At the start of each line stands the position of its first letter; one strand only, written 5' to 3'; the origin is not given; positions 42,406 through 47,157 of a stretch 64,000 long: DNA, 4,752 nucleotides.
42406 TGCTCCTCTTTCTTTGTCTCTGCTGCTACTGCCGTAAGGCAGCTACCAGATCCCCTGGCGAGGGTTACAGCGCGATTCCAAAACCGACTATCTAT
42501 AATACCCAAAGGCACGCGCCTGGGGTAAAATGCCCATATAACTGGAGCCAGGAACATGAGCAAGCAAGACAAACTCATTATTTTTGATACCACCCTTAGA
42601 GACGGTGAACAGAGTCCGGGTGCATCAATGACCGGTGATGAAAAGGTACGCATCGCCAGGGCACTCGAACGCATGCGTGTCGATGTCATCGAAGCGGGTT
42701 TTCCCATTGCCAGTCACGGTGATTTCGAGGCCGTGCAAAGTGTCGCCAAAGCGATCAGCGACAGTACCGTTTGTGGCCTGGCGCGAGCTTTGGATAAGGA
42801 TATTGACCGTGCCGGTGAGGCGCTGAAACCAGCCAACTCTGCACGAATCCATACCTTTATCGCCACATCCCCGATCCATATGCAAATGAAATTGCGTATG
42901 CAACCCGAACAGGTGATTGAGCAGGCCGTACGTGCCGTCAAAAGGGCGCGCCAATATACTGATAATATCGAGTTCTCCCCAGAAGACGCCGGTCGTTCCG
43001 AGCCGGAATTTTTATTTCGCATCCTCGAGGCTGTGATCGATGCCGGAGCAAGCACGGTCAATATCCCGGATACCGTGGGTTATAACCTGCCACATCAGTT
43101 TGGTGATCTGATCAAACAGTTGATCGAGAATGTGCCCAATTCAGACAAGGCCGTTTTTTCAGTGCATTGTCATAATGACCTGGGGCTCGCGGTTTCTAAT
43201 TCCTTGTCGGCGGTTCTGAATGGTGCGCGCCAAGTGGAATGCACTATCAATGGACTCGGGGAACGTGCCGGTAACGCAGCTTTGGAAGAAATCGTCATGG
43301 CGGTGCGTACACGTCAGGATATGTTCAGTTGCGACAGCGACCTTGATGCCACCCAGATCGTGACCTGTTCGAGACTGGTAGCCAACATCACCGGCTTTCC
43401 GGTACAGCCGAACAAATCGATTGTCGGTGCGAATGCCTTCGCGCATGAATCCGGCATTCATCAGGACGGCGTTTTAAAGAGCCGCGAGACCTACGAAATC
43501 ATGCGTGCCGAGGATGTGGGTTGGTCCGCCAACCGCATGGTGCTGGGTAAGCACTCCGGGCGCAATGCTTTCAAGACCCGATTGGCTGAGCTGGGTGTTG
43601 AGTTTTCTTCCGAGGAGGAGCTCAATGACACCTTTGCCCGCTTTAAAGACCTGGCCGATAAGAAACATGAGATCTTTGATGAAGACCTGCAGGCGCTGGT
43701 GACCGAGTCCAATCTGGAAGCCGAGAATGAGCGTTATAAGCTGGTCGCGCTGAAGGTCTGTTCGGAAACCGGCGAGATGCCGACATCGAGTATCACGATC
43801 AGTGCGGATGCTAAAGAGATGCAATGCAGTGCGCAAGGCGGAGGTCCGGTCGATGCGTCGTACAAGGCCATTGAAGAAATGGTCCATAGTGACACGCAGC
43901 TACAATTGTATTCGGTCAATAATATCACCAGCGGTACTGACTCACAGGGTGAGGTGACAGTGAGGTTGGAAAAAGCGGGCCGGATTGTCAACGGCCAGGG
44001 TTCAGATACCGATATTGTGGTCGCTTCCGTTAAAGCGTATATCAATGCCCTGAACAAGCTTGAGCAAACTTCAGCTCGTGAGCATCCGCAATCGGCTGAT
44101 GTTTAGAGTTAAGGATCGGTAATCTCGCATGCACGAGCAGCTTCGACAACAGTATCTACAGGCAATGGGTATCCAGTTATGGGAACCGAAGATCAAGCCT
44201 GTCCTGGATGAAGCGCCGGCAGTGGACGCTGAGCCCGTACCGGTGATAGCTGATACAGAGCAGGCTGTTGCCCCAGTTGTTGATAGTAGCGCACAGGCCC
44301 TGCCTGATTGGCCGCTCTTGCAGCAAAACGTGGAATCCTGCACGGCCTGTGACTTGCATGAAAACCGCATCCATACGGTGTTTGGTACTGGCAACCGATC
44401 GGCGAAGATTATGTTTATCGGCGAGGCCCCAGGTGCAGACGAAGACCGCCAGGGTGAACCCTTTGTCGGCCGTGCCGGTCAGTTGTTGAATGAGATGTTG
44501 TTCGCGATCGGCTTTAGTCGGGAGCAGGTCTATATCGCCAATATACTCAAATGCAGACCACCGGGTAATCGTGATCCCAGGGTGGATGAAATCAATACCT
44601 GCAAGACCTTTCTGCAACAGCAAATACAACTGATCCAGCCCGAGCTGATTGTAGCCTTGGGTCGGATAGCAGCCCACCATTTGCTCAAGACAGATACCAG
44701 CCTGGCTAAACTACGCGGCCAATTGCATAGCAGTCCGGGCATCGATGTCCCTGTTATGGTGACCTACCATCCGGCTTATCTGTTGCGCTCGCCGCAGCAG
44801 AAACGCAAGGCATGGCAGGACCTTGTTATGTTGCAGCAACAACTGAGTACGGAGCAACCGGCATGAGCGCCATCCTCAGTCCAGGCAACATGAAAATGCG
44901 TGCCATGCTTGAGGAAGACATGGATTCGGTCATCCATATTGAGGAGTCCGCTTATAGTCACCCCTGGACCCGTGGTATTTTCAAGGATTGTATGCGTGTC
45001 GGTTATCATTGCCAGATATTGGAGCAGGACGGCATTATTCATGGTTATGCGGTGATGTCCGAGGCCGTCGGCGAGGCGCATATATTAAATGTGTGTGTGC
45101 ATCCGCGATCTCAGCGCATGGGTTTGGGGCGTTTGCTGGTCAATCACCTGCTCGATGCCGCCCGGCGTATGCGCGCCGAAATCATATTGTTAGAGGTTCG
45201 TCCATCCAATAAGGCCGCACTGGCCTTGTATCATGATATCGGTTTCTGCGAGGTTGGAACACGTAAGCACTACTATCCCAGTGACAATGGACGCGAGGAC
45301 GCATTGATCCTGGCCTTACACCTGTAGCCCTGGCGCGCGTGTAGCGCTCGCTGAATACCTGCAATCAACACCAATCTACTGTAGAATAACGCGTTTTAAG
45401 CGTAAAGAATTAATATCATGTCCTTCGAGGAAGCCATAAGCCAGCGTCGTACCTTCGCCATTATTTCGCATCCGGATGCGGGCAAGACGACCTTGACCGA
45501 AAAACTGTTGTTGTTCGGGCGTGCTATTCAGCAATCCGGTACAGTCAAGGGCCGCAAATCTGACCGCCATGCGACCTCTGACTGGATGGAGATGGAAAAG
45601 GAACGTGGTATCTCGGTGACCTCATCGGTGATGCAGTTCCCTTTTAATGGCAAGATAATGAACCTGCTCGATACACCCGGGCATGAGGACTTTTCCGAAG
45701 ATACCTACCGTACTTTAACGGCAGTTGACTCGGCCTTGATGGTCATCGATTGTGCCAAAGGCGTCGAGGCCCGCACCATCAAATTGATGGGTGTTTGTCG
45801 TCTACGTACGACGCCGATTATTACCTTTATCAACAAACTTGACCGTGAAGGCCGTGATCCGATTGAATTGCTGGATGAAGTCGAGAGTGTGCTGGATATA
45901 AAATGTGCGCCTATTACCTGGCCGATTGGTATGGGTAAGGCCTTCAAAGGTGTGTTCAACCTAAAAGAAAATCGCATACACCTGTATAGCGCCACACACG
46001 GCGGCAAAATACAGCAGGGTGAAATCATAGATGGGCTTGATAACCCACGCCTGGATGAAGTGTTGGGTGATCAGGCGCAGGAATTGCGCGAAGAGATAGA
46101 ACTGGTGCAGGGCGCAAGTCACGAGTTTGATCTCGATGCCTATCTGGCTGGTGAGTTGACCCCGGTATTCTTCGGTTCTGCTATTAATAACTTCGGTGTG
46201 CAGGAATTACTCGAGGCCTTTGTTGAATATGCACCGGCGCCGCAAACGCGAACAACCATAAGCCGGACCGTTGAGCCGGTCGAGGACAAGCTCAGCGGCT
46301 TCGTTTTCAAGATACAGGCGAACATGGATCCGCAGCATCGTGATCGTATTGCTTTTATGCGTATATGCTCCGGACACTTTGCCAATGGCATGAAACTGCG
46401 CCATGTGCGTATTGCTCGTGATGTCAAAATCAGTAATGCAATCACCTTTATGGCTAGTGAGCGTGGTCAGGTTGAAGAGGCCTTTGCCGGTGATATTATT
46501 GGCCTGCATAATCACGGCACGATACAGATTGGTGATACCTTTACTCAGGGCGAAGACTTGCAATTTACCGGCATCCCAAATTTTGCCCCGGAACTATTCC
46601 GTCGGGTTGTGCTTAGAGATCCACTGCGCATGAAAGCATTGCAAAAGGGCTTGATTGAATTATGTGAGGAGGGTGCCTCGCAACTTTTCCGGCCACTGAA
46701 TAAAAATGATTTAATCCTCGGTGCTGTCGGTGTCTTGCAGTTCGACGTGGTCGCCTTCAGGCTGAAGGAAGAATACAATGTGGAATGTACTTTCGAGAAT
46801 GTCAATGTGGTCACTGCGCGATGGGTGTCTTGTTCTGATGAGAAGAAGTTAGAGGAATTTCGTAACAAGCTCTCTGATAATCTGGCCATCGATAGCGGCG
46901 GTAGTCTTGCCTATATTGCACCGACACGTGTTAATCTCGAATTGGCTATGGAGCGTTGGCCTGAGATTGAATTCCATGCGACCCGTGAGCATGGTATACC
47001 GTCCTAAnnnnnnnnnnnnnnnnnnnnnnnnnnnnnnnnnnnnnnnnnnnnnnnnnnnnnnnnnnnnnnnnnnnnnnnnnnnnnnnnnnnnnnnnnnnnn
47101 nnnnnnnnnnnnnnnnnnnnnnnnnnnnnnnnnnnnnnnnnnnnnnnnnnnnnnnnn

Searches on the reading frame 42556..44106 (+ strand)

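Call 47: search_protein_families(library=pfam, proteins=[window:42556-44106:+], max_evalue=0.00001)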
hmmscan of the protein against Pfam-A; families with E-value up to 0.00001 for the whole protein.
window:42556-44106:+ (516 aa): 3 families
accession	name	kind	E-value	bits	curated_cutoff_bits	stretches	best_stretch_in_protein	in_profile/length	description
PF00682.25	HMGL-like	-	8.6e-98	327.3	29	1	7-275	2-260/260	HMGL-like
PF08502.15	LeuA_dimer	-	2.3e-38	131.5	24.9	1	372-502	1-130/131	LeuA allosteric (dimerisation) domain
PF22617.1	HCS_D2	-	1.6e-29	102.6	27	1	289-370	1-81/82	Homocitrate synthase post-HMGL domain-like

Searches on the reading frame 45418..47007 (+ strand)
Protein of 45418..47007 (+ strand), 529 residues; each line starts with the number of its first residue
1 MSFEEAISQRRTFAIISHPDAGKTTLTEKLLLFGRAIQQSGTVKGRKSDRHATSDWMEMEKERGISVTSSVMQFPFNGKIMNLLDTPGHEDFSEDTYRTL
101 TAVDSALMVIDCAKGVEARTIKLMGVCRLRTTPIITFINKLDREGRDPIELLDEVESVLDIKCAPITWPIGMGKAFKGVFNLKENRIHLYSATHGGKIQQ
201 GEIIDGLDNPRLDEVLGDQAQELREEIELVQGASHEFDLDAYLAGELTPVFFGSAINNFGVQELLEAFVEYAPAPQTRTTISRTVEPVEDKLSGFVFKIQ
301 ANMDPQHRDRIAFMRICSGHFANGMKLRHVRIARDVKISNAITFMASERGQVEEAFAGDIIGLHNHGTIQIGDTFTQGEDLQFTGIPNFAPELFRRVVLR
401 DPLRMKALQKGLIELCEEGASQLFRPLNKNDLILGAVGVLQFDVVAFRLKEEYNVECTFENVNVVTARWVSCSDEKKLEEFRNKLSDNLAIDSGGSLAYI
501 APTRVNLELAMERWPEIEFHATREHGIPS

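Call 47: search_protein_families(library=pfam, proteins=[window:45418-47007:+], max_evalue=0.00001)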
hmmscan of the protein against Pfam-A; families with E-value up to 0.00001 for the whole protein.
window:45418-47007:+ (529 aa): 4 families
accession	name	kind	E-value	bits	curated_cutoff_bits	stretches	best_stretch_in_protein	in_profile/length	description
PF00009.33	GTP_EFTU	-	7.7e-52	176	26.5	1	10-273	3-187/188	Elongation factor Tu GTP binding domain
PF16658.11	RF3_C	-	2.2e-43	147.7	40.1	1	383-510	1-131/132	Class II release factor RF3, C-terminal domain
PF22042.2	EF-G_D2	-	2.5e-25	88.8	27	1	292-377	2-83/84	Elongation factor G domain 2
PF03144.31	GTP_EFTU_D2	-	1.1e-10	42.3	30.3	1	310-376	2-73/73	Elongation factor Tu domain 2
